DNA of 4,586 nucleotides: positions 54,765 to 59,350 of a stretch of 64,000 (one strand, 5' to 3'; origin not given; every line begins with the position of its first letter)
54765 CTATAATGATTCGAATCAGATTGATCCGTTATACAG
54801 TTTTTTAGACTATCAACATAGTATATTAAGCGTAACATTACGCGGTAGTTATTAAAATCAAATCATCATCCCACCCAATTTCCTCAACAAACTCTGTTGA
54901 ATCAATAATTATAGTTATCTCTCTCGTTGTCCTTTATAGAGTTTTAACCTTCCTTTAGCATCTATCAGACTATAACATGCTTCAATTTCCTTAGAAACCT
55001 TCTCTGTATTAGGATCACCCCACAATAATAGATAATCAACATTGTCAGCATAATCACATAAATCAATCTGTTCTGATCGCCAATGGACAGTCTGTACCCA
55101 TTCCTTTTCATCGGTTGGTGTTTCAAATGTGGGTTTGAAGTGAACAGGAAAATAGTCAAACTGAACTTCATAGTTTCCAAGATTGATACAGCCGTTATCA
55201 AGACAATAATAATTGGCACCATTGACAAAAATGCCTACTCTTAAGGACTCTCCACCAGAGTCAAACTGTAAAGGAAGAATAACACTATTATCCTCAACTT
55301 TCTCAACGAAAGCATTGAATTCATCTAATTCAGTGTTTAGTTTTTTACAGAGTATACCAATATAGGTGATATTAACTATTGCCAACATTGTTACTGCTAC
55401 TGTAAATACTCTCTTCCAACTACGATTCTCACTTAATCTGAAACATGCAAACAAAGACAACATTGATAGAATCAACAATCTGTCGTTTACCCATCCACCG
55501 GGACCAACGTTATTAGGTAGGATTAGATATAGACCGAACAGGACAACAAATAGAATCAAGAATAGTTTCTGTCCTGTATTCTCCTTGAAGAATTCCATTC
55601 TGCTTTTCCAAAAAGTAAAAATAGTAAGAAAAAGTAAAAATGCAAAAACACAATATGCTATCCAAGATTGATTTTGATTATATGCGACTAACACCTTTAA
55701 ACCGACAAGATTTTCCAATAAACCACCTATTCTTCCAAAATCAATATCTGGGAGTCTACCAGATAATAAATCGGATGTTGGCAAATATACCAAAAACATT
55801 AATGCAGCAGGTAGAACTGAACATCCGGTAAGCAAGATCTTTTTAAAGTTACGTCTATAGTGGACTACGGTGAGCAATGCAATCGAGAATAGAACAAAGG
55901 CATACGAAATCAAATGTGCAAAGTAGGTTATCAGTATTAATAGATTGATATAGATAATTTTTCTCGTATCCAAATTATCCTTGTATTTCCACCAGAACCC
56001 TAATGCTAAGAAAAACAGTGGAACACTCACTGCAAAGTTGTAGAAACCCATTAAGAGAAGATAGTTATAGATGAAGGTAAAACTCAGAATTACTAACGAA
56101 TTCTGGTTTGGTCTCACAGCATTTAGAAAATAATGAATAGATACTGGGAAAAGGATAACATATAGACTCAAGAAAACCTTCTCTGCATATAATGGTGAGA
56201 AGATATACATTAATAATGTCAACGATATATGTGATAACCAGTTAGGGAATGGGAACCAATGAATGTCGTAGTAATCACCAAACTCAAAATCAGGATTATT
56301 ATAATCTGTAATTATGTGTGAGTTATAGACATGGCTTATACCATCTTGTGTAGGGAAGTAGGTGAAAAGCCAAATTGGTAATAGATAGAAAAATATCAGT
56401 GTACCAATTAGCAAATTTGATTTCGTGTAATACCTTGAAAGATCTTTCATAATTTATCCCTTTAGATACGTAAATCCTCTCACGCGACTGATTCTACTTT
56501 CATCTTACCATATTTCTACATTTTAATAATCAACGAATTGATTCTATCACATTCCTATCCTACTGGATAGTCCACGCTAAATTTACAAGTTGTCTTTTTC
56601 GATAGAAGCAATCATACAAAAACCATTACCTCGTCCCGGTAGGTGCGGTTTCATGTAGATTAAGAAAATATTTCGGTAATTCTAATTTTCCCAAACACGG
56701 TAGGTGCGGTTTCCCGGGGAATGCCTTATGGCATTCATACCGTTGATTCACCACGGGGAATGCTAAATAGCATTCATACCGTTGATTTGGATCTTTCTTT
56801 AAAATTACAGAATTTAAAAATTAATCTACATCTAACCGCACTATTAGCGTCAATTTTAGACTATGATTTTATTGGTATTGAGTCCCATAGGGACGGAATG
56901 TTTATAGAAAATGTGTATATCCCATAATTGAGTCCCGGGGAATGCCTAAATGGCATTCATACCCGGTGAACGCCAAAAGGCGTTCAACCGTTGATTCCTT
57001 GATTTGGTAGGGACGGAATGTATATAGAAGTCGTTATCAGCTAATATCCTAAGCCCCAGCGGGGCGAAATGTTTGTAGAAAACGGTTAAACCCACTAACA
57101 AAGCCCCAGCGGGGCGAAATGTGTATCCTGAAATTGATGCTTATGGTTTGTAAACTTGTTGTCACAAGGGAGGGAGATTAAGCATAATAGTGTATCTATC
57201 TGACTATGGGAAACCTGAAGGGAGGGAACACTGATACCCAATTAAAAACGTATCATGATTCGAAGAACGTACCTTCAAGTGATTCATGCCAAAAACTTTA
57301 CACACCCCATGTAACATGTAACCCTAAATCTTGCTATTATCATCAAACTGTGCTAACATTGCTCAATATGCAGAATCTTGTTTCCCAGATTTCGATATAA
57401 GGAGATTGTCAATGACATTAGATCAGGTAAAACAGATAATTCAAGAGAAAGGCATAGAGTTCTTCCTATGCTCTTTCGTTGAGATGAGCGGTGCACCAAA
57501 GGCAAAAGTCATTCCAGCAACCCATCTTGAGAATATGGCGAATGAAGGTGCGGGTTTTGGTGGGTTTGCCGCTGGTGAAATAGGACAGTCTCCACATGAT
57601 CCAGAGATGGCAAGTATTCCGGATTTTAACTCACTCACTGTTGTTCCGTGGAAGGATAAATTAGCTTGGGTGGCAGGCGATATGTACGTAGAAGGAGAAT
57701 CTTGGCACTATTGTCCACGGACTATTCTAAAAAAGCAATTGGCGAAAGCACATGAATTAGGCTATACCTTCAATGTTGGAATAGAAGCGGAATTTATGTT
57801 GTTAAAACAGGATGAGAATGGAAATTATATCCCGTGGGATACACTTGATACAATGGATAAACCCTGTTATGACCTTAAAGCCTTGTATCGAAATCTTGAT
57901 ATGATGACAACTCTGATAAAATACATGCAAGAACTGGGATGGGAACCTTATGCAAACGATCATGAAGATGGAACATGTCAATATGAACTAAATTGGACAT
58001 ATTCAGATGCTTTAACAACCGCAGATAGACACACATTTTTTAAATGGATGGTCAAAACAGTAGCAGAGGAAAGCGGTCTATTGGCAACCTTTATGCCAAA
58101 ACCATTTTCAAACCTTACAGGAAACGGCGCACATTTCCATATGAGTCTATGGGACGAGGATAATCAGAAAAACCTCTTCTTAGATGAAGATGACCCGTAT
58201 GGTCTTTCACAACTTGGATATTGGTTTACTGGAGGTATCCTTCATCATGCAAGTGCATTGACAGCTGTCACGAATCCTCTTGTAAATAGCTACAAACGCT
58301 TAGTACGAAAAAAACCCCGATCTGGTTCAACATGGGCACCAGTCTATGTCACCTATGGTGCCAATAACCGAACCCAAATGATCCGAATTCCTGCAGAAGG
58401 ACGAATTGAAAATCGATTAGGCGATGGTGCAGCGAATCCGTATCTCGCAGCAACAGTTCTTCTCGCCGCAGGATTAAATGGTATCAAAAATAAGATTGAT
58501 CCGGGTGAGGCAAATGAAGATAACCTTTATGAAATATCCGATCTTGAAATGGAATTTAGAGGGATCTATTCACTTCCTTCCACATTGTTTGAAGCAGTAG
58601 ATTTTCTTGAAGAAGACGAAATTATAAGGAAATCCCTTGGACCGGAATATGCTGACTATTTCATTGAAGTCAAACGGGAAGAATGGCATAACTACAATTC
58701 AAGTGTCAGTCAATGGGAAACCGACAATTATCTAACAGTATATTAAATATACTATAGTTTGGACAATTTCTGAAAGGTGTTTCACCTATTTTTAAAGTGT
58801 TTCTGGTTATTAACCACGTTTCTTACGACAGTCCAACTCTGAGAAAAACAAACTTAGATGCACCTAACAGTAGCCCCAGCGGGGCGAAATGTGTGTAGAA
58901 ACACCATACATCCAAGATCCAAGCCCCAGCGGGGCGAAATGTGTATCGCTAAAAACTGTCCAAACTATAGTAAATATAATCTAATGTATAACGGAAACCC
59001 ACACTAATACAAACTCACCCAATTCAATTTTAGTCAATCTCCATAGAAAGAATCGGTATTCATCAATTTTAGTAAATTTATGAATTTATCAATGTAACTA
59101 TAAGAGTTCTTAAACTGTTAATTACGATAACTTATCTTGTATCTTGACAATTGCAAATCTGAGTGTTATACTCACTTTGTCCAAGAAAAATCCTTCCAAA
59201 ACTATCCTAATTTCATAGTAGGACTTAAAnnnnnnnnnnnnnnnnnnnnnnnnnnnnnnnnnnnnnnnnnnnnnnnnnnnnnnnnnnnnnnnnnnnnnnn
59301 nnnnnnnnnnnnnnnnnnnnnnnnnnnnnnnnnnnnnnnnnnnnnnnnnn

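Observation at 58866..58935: Recurrent 'F1 - 18/19-nt variable insert - F2' composite that mimics a two-repeat mini-CRISPR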

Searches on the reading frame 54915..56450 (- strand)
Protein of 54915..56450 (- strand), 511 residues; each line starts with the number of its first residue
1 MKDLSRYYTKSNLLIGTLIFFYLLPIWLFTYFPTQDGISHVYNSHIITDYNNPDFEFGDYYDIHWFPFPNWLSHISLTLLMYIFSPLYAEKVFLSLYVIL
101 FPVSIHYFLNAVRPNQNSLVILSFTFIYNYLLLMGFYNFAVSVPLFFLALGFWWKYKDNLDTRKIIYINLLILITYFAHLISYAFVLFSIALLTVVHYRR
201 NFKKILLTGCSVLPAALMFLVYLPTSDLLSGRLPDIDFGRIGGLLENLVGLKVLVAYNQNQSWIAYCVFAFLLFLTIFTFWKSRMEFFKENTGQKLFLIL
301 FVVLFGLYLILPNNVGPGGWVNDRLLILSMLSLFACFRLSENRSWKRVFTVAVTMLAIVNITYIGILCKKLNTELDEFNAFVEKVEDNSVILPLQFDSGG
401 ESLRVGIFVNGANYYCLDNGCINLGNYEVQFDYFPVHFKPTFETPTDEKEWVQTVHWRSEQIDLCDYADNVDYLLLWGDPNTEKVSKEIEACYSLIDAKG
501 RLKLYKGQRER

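Call 29: find_encoding_contigs(protein=window:54915-56450:-, flank=2000, max_places=4)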
Protein window:54915-56450:- (511 aa): no gene with exactly this product is on record in the collection.

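Call 30: search_protein_families(library=pfam, proteins=[window:54915-56450:-])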
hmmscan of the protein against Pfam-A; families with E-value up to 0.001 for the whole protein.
window:54915-56450:- (511 aa): 0 families

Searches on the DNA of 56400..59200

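Call 42: search_rna_families(source=window, start=56400, end=59200, threshold=evalue, max_evalue=10)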
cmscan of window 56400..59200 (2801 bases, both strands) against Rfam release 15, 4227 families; matches with E-value up to 10: 2.
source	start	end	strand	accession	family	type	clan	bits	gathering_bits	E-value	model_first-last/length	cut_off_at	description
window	56720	56738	+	RF01338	CRISPR-DR25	Gene; CRISPR;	CL00014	19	36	2.6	6-24/25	no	CRISPR RNA direct repeat element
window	56753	56896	-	RF02709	TeloSII_ncR43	Gene; sRNA;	-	14.6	298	1.9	1-277/277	no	TeloSII non coding RNA 43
